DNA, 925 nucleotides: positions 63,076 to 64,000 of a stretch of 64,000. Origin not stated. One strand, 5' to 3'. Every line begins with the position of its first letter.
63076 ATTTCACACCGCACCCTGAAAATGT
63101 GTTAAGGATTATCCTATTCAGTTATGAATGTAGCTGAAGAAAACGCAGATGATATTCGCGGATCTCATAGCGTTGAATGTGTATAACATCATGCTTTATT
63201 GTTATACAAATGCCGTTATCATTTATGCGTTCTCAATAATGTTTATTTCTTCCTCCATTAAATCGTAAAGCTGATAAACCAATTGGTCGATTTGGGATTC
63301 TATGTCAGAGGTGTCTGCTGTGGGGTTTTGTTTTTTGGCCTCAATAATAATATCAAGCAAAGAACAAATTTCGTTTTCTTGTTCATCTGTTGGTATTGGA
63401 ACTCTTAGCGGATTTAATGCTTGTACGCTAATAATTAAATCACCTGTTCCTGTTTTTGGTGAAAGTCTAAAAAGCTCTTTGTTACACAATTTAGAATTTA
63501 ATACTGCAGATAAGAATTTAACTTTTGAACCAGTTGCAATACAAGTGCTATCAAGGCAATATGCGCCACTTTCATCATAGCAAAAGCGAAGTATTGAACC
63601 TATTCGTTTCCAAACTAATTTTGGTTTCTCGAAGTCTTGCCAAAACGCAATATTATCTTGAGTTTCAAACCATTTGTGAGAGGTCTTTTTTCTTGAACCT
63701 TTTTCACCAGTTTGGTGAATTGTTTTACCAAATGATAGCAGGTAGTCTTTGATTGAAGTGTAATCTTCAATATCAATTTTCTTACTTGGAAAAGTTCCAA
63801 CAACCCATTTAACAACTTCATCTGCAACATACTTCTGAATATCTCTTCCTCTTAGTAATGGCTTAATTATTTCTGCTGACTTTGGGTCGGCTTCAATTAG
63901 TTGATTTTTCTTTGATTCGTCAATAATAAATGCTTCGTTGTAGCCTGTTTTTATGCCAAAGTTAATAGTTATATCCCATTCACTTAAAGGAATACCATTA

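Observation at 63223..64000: Edge of a defence locus: type IIG restriction / BREX-PglX-like methyltransferase running off the window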

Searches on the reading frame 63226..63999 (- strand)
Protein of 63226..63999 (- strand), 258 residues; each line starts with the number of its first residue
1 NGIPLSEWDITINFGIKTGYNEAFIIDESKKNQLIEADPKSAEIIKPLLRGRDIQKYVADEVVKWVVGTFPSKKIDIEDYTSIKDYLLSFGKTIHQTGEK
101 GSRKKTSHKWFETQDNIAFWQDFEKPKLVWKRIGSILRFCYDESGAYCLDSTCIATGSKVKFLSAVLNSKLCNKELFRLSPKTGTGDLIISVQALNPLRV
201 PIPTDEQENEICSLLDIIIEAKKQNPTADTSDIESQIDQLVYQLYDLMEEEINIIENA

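Call 6: search_protein_families(library=pfam, proteins=[window:63226-63999:-], max_evalue=1)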
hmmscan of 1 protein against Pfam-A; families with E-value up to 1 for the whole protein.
window:63226-63999:- (258 aa): 2 families
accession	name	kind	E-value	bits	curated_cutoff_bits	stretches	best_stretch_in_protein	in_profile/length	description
PF12950.13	TaqI_C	-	9.4e-09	36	26.5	1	47-173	2-91/118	TaqI-like C-terminal specificity domain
PF20466.3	MmeI_TRD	-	0.13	12.1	27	1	12-56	20-64/207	MmeI, target recognition domain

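Call 7: search_protein_families(library=padloc, proteins=[window:63226-63999:-], max_evalue=1)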
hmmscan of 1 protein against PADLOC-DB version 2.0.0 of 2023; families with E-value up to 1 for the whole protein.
window:63226-63999:- (258 aa): 21 families
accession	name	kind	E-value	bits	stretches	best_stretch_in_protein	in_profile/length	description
PDLC03596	REase_MTase_IIG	-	8e-64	214.2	1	2-257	878-1144/1148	Type IIG restriction enzyme-methyltransferase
PDLC03612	REase_MTase_IIG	-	2.4e-40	136.6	1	3-257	976-1245/1247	Type IIG restriction enzyme-methyltransferase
PDLC03601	REase_MTase_IIG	-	7.1e-32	108.2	1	2-256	852-1106/1110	Type IIG restriction enzyme-methyltransferase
PDLC03609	REase_MTase_IIG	-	1.4e-26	90.6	2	10-221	733-948/1066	Type IIG restriction enzyme-methyltransferase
PDLC03313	MTase_II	-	2.3e-11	40.9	1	9-257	331-561/563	Type II methyltransferase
PDLC03226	MTase_II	-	2.2e-09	34.5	1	12-247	334-574/579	Type II methyltransferase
PDLC02643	DrmMI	-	7.7e-07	25.3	1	22-114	1030-1119/1347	DrmMI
PDLC02644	DrmMI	-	1.9e-05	20.8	1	22-69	543-590/988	DrmMI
PDLC03348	MTase_II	-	3.1e-05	20.7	1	127-254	584-707/727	Type II methyltransferase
PDLC03148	Specificity_I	-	0.00055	16.8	1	160-251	135-223/453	Type I specificity subunit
PDLC03630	REase_MTase_IIG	-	0.00077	15.4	2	42-75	849-882/1100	Type IIG restriction enzyme-methyltransferase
PDLC03599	REase_MTase_IIG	-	0.0013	14.7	1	21-95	642-713/959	Type IIG restriction enzyme-methyltransferase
PDLC03144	Specificity_I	-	0.0016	16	1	136-216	272-349/388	Type I specificity subunit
PDLC03618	REase_MTase_IIG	-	0.0018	13.5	1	30-67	1033-1070/1429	Type IIG restriction enzyme-methyltransferase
PDLC03072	Specificity_I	-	0.0023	15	1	132-240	316-421/448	Type I specificity subunit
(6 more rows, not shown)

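Call 8: search_protein_families(library=ncbifam, proteins=[window:63226-63999:-], max_evalue=1)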
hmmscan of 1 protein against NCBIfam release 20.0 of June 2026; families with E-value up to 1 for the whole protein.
window:63226-63999:- (258 aa): 0 families

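Call 9: find_homologous_proteins(query=window:63226-63999:-)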
Query window:63226-63999:- (258 aa): 3055 proteins with E <= 0.001 among 3328 candidates; the best 120 are listed.
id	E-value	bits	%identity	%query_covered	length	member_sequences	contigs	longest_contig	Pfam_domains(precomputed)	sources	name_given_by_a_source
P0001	1.7e-145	501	84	100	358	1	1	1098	PF12950.14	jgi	jgi:hypothetical protein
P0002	6.9e-115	401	72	100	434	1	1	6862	PF07669.18,PF12950.14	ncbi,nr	ncbi:MAG: Eco57I restriction-modification methylase domain-containing protein [Bacteroidia bacterium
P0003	9.7e-115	401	83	79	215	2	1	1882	PF12950.14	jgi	jgi:hypothetical protein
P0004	7.3e-114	398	81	82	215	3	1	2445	PF12950.14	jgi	-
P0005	8.9e-108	378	68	100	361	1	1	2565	PF12950.14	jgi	jgi:hypothetical protein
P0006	9.6e-107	374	69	99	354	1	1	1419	PF12950.14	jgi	jgi:hypothetical protein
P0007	3.1e-99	350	64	99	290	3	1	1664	PF12950.14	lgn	-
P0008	1.8e-97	344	81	74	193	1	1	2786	PF12950.14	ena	-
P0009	3.1e-95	337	86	66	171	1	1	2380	PF12950.14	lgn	-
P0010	1.6e-94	334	66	94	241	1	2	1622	PF12950.14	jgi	jgi:hypothetical protein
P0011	5.3e-93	329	60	99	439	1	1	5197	PF07669.18,PF12950.14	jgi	jgi:hypothetical protein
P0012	6.1e-92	326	60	99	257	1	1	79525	PF12950.14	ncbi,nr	ncbi:MAG: type II restriction endonuclease [Saprospiraceae bacterium]|nr:type II restriction endonuc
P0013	1.0e-91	325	59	99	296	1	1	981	PF12950.14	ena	-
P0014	3.7e-91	323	81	66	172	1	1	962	PF12950.14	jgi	-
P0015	1.1e-89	318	59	99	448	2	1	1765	PF07669.18,PF12950.14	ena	-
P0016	2.9e-89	317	55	99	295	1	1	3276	PF12950.14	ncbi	-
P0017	4.9e-89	316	56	99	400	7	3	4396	PF07669.18,PF12950.14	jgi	jgi:adenine-specific DNA-methyltransferase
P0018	1.9e-87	311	53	100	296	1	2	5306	PF12950.14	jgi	jgi:adenine-specific DNA-methyltransferase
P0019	4.5e-87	310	54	97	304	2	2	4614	PF12950.14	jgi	jgi:adenine-specific DNA-methyltransferase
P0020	1.1e-86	309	55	98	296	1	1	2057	PF12950.14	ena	-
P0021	2.5e-86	308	56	99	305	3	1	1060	PF12950.14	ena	-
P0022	6.9e-86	306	55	99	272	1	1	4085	PF12950.14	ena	-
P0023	9.3e-85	302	52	100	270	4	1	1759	PF12950.14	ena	-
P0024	1.4e-84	302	55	98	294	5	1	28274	PF12950.14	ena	-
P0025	3.4e-84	301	53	99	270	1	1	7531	PF12950.14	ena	-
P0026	4.8e-84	300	55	99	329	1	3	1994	PF12950.14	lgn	-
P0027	1.2e-83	299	54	97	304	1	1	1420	PF12950.14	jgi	jgi:hypothetical protein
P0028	1.4e-83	299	55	98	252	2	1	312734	PF12950.14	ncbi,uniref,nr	ncbi:TaqI-like C-terminal specificity domain-containing protein [Myroides marinus]|uniref:TaqI-like 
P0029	2.8e-83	298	55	99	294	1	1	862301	PF12950.14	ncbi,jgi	-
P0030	2.8e-83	298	55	95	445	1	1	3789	PF07669.18,PF12950.14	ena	-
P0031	8.8e-83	296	57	99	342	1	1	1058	PF12950.14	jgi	jgi:hypothetical protein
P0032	1.9e-82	295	55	99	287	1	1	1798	PF12950.14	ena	-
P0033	2.1e-82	295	50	99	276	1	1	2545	PF12950.14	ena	-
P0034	3.5e-82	294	57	99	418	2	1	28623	PF02384.23,PF07669.18,PF12950.14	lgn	-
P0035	4.6e-82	294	55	99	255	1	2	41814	PF12950.14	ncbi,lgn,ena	-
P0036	8.5e-82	293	53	99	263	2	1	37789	PF12950.14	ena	-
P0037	8.9e-82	293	53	99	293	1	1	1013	PF12950.14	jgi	jgi:adenine-specific DNA-methyltransferase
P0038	1.9e-81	292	55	99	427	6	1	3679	PF07669.18,PF12950.14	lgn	-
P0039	2.2e-81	291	55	99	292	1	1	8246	PF12950.14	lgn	-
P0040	4.2e-81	290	52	100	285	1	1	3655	PF12950.14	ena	-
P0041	8.2e-81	289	53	97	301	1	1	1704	PF12950.14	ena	-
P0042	1.4e-80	289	53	99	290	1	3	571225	PF12950.14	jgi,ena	-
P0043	4.1e-80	287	54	98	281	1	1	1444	PF12950.14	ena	-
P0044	6.3e-80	287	54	99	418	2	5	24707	PF12950.14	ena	-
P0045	8.5e-80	286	53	99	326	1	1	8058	PF12950.14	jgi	jgi:adenine-specific DNA-methyltransferase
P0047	2.5e-79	285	55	98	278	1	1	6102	PF12950.14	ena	-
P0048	2.6e-79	285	55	98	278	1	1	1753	PF12950.14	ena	-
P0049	3.6e-79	284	55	98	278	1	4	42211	PF12950.14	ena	-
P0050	4.4e-79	284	53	91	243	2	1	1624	PF12950.14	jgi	jgi:adenine-specific DNA-methyltransferase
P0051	6.0e-79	283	54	99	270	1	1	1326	PF12950.14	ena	-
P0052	7.5e-79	283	54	98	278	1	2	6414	PF12950.14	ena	-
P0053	8.0e-79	283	49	95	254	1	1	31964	PF12950.14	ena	-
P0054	8.3e-79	283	52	98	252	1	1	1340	PF12950.14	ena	-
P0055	9.9e-79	283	54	98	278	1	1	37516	PF12950.14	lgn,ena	-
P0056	1.1e-78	283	53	98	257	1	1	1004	PF12950.14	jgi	jgi:adenine-specific DNA-methyltransferase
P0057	1.2e-78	282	53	99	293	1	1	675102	PF12950.14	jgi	-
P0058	1.2e-78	282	52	95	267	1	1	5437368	PF12950.14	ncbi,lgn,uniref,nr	ncbi:TaqI-like C-terminal specificity domain-containing protein [Chryseobacterium arthrosphaerae]|un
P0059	1.8e-78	282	56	99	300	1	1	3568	PF12950.14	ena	-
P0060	2.4e-78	281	56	94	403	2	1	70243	PF07669.18,PF12950.14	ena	-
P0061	5.1e-78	280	52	97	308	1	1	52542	PF12950.14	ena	-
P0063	7.5e-78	280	54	99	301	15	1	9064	PF12950.14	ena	-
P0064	1.2e-77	279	53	97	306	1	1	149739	PF12950.14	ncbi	ncbi:TaqI-like C-terminal specificity domain-containing protein [Lactobacillus porci]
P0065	2.5e-77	278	52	99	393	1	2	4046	PF12950.14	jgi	-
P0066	2.7e-77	278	53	97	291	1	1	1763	PF12950.14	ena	-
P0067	2.8e-77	278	50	100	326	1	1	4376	PF12950.14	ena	-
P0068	4.5e-77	277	53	97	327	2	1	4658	PF12950.14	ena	-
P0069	7.4e-77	277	54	99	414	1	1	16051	PF07669.18,PF12950.14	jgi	-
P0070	9.9e-77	276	54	98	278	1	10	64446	PF12950.14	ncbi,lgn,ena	-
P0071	1.3e-76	276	52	97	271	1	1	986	PF12950.14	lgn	-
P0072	1.4e-76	276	54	98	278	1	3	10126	PF12950.14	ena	-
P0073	1.6e-76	275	53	93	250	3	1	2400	PF12950.14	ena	-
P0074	1.7e-76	275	44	66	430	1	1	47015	PF12950.14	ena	-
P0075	1.7e-76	275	49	99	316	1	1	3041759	PF12950.14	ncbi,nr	ncbi:type II restriction endonuclease [Treponema sp. OMZ 799]|nr:type II restriction endonuclease [T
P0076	2.1e-76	275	52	98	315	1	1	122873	PF12950.14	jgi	jgi:adenine-specific DNA-methyltransferase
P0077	2.1e-76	275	53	99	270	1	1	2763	PF12950.14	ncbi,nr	ncbi:MAG TPA: TaqI-like C-terminal specificity domain-containing protein, partial [Thermodesulfovibr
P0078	2.5e-76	275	54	98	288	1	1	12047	PF12950.14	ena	-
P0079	6.0e-76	274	50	99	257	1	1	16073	PF12950.14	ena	-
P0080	6.0e-76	274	49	99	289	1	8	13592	PF12950.14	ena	-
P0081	6.1e-76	274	53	97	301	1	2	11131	PF12950.14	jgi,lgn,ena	-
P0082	8.3e-76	273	49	99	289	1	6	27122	PF12950.14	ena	-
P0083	8.6e-76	273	51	97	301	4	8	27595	PF12950.14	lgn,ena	-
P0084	8.8e-76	273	52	97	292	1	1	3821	PF12950.14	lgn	-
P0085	1.0e-75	273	54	98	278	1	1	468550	PF12950.14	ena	-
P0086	1.0e-75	273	52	99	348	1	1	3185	PF12950.14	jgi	-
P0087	1.3e-75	272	52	100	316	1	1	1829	PF12950.14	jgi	-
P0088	1.8e-75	272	54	98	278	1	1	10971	PF12950.14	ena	-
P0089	1.8e-75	272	53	100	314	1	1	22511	PF12950.14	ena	-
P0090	2.4e-75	272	52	97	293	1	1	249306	PF12950.14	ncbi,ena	-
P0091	6.1e-75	270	50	99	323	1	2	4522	PF12950.14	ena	-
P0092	6.3e-75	270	49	99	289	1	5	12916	PF12950.14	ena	-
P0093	6.4e-75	270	52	97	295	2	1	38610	PF12950.14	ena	-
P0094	6.8e-75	270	50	99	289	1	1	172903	PF12950.14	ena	-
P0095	8.5e-75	270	51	97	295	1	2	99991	PF12950.14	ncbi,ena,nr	ncbi:MAG: type II restriction endonuclease [Clostridia bacterium]|nr:type II restriction endonucleas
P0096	8.8e-75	270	49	99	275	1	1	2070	PF12950.14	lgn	-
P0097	1.2e-74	269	52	98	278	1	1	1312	PF12950.14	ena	-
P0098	1.4e-74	269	51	98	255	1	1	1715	PF12950.14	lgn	-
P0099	2.1e-74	269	49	97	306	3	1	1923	PF12950.14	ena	-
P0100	2.7e-74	268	49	99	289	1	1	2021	PF12950.14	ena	-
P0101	2.8e-74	268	54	100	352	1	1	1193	PF23653.2,PF12950.14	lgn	-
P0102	3.2e-74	268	49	99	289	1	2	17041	PF12950.14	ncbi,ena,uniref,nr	ncbi:TaqI-like C-terminal specificity domain-containing protein [Fibrobacter sp.]|uniref:TaqI-like C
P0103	1.0e-73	266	82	57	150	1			PF12950.14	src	-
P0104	1.1e-73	266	50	98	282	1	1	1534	PF12950.14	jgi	-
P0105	1.6e-73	266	49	99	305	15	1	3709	PF12950.14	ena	-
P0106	2.0e-73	265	50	98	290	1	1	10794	PF12950.14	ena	-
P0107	2.4e-73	265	49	97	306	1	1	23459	PF12950.14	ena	-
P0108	2.4e-73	265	51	98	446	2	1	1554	PF02384.23,PF07669.18,PF12950.14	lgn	-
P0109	3.1e-73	265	48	99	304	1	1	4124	PF12950.14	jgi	jgi:hypothetical protein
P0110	4.9e-73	264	50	99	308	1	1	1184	PF12950.14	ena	-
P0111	6.0e-73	264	49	99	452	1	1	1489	PF02384.23,PF07669.18,PF12950.14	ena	-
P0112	1.1e-72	263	51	98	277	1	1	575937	PF12950.14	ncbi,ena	-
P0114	1.3e-72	263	54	86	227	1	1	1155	PF12950.14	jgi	jgi:hypothetical protein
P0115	1.6e-72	262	55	90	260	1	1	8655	PF12950.14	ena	-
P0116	2.1e-72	262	52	100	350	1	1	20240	PF12950.14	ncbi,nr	ncbi:class I SAM-dependent DNA methyltransferase, partial [Candidatus Poribacteria bacterium]|nr:cla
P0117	3.8e-72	261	51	98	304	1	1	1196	PF12950.14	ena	-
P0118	4.3e-72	261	55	87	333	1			PF12950.14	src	-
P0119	4.5e-72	261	50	98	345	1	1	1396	PF12950.14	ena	-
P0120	5.6e-72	261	49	95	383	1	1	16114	PF07669.18,PF12950.14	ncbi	-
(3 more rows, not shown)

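Call 10: find_related_loci(query=window:63226-63999:-, collection=genome_contigs, flank=10000)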
Query window:63226-63999:- (258 aa) in genome_contigs; peptide patterns used: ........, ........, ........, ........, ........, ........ (x = any residue, [..] = any of these).
81 stretches matched a pattern; 32 encode a relative of the query (tblastn E <= 1e-3); 32 distinct loci.
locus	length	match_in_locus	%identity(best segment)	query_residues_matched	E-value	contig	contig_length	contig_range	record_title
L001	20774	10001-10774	86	1-258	4e-154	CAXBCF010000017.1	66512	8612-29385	MAG TPA_asm: uncultured Flavobacteriales bacterium isolate ERR2762106_metabat2_40 genome assembly, contig: ERZ3422020.56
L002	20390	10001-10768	83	1-256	3e-146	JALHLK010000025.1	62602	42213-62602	MAG: Saprospiraceae bacterium isolate Bin_11_1 c_000000002520, whole genome shotgun sequence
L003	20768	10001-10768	74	1-256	2e-131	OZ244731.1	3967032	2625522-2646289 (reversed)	MAG: Pedobacter sp. isolate b2bbcf00-f86c-4421-ba61-a07c0054eeb4 genome assembly, chromosome: 1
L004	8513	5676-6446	74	1-257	2e-130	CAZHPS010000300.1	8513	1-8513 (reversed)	MAG TPA_asm: uncultured Desulfobacterales bacterium isolate binchicken_co113_226 genome assembly, contig: NODE_10158_len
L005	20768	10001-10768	70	1-258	1e-118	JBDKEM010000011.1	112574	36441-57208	MAG: Bacteroidota bacterium isolate eastforkpoplarcreek_2019_sw_WHONDRS-S19S_0039_B_bin.8 scaffold_743865, whole genome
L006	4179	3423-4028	77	2-203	4e-110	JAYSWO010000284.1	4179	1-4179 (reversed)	MAG: Ferruginibacter sp. isolate GFS_12961 GFS_12961_283, whole genome shotgun sequence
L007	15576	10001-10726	67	2-247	1e-105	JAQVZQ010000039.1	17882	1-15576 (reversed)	MAG: Dysgonamonadaceae bacterium isolate STF2_177 NODE_8061_length_17882_cov_3.116925_Sandtown_F2, whole genome shotgun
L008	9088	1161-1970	59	1-256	5e-100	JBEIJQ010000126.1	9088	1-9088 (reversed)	MAG: Lewinellaceae bacterium isolate Sample-103-S77-bin-22 Sample_103_S77-bin_22-k141_2044394, whole genome shotgun sequ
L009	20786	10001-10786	56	2-256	2e-92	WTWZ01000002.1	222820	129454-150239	MAG: Prolixibacteraceae bacterium isolate X3_MetaBAT.42 scaffold_153, whole genome shotgun sequence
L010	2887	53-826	55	2-252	2e-89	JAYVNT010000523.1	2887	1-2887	MAG: Flavobacterium sp. isolate GL65_DN_metabinner_30_sub GL65_DN_metabinner_30_sub_522, whole genome shotgun sequence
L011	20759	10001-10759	50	5-256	4e-79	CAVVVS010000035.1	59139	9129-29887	MAG: uncultured Ignavibacteriales bacterium isolate MFD02923.bin.1.123 genome assembly, contig: contig_26958, whole geno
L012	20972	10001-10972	57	2-258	8e-76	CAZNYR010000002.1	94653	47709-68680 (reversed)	MAG TPA_asm: uncultured Cytophagales bacterium isolate SRP141376_co3_457 genome assembly, contig: NODE_424_length_94653_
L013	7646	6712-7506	46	2-256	5e-71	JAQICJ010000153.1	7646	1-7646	MAG: Deltaproteobacteria bacterium isolate GH18 k119_401472, whole genome shotgun sequence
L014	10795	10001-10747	44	2-251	3e-61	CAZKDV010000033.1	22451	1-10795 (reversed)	MAG TPA_asm: uncultured Bacteroidales bacterium isolate binchicken_co39_309 genome assembly, contig: NODE_5590_length_22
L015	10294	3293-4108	41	2-258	2e-59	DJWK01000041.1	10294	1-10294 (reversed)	MAG TPA_asm: Thermodesulfobacteriaceae bacterium UBA6232 UBA6232_contig_112707, whole genome shotgun sequence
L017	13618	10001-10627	46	2-209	6e-57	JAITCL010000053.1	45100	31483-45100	MAG: Treponema sp. isolate Nl494_bin32 k119_714367, whole genome shotgun sequence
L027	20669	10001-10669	33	42-251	8e-30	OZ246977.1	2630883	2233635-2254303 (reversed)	MAG: Alphaproteobacteria bacterium isolate 7c62736b-e5c8-4c29-923d-774db4e2ed42 genome assembly, chromosome: 1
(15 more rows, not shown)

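Call 12: search_protein_families(library=pfam, proteins=[L001:6968-10777:+, L002:6986-10774:+, L003:6986-10786:+], max_evalue=0.01)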
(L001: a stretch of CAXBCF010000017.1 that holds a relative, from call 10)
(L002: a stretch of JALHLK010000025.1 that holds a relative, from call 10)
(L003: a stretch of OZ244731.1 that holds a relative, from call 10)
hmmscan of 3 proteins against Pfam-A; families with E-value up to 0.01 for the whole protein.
L001:6968-10777:+ (1270 aa): 5 families
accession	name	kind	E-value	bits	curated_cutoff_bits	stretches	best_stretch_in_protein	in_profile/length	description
PF23653.1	DUF7149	-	1.3e-101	339.5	27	1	7-254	2-239/239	Domain of unknown function (DUF7149)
PF25120.1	DUF7814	-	2.5e-99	332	27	1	255-482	1-228/228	Domain of unknown function (DUF7814)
PF07669.17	Eco57I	-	1.1e-37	130.1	25.3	1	648-936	1-171/171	Eco57I restriction-modification methylase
PF20473.4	MmeI_Mtase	-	7.3e-11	42.2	27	1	544-752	3-169/259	MmeI, DNA-methyltransferase domain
PF12950.13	TaqI_C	-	1.2e-07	32.5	26.5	1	1058-1184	2-91/118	TaqI-like C-terminal specificity domain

L002:6986-10774:+ (1263 aa): 5 families
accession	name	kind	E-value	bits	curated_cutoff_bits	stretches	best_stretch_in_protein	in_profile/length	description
PF25120.1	DUF7814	-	1.3e-96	323.1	27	1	247-473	1-228/228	Domain of unknown function (DUF7814)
PF23653.1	DUF7149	-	6.3e-95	317.7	27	1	6-246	1-239/239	Domain of unknown function (DUF7149)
PF07669.17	Eco57I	-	2.8e-34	119.1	25.3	1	643-930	1-171/171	Eco57I restriction-modification methylase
PF20473.4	MmeI_Mtase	-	7.3e-10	38.9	27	1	553-753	17-174/259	MmeI, DNA-methyltransferase domain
PF12950.13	TaqI_C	-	2.9e-08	34.4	26.5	1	1052-1178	2-91/118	TaqI-like C-terminal specificity domain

L003:6986-10786:+ (1267 aa): 6 families
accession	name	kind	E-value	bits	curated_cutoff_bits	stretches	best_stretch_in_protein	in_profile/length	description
PF23653.1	DUF7149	-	9.7e-103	343.2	27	1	6-243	1-239/239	Domain of unknown function (DUF7149)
PF25120.1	DUF7814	-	3.1e-97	325.2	27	1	244-471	1-228/228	Domain of unknown function (DUF7814)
PF07669.17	Eco57I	-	7.2e-35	121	25.3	1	642-930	1-171/171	Eco57I restriction-modification methylase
PF20473.4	MmeI_Mtase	-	2e-09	37.5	27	1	536-746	12-169/259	MmeI, DNA-methyltransferase domain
PF12950.13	TaqI_C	-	2.5e-08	34.6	26.5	1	1052-1179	2-92/118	TaqI-like C-terminal specificity domain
PF02384.22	N6_Mtase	-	3.2e-06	27.1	20.4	1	835-965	123-253/311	N-6 DNA Methylase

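Call 13: search_protein_families(library=padloc, proteins=[L001:6968-10777:+, L002:6986-10774:+], max_evalue=0.00001)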
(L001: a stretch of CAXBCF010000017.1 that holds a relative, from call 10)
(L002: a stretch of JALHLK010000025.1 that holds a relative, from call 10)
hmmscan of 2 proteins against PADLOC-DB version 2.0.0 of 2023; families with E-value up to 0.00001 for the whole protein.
L001:6968-10777:+ (1270 aa): 37 families (the best 25 are shown)
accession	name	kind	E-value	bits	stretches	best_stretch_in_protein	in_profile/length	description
PDLC03612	REase_MTase_IIG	-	1.4e-288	958.9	1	1-1269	1-1246/1247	Type IIG restriction enzyme-methyltransferase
PDLC03596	REase_MTase_IIG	-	1.3e-100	336.1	2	818-1269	689-1145/1148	Type IIG restriction enzyme-methyltransferase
PDLC03609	REase_MTase_IIG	-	3.1e-71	238.5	2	818-1232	536-946/1066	Type IIG restriction enzyme-methyltransferase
PDLC03601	REase_MTase_IIG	-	2e-58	196.1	2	843-1232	673-1073/1110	Type IIG restriction enzyme-methyltransferase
PDLC03604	REase_MTase_IIG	-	3.1e-45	152.6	2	819-1169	512-880/1011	Type IIG restriction enzyme-methyltransferase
PDLC02643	DrmMI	-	8.7e-37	124.5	1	551-956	592-986/1347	DrmMI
PDLC03313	MTase_II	-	2.2e-30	103.7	1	843-1268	144-561/563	Type II methyltransferase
PDLC03335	MTase_II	-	6.1e-27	92.5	1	807-1104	169-456/607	Type II methyltransferase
PDLC02638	DrmMI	-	1.5e-25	87.5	1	550-900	589-933/935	DrmMI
PDLC03629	REase_MTase_IIG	-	4.1e-25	85.8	1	823-1041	554-775/1182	Type IIG restriction enzyme-methyltransferase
PDLC03226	MTase_II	-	2.2e-22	77.4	2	843-967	128-254/579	Type II methyltransferase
PDLC03600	REase_MTase_IIG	-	3.8e-19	66.2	2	502-585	240-325/1205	Type IIG restriction enzyme-methyltransferase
PDLC02521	PglX|PglXI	-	4.6e-19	65.9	2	777-967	427-605/1174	PglX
PDLC02644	DrmMI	-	6.2e-19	65.4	2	553-713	103-240/988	DrmMI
PDLC02639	DrmMI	-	2.4e-17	60.5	1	812-904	553-648/803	DrmMI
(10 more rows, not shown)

L002:6986-10774:+ (1263 aa): 37 families (the best 25 are shown)
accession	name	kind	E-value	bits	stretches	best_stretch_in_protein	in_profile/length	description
PDLC03612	REase_MTase_IIG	-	1.1e-285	949.3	1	3-1262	3-1245/1247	Type IIG restriction enzyme-methyltransferase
PDLC03596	REase_MTase_IIG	-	4.4e-99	330.9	2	808-1262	685-1144/1148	Type IIG restriction enzyme-methyltransferase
PDLC03609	REase_MTase_IIG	-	1.2e-65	219.9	1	813-1224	537-947/1066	Type IIG restriction enzyme-methyltransferase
PDLC03601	REase_MTase_IIG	-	7.9e-62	207.4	2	837-1256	673-1101/1110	Type IIG restriction enzyme-methyltransferase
PDLC03604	REase_MTase_IIG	-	9.5e-45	151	2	784-1155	483-872/1011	Type IIG restriction enzyme-methyltransferase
PDLC02643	DrmMI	-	7.8e-36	121.4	1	548-954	595-989/1347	DrmMI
PDLC03313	MTase_II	-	2.4e-34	116.8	1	836-1262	143-561/563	Type II methyltransferase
PDLC03335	MTase_II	-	3.5e-27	93.3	1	777-1147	139-510/607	Type II methyltransferase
PDLC03629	REase_MTase_IIG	-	1.4e-25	87.4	1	810-1069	549-801/1182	Type IIG restriction enzyme-methyltransferase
PDLC03226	MTase_II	-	2.1e-23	80.8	2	837-970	128-263/579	Type II methyltransferase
PDLC02638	DrmMI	-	2.4e-22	76.9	1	552-894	595-933/935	DrmMI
PDLC02529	PglX|PglXI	-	1.1e-20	71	2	644-719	272-335/1189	PglX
PDLC02644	DrmMI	-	9.3e-20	68.2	1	552-709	106-241/988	DrmMI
PDLC03618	REase_MTase_IIG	-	1.9e-17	59.9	1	554-903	592-936/1429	Type IIG restriction enzyme-methyltransferase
PDLC03348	MTase_II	-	2.5e-17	60.7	1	837-1063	346-555/727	Type II methyltransferase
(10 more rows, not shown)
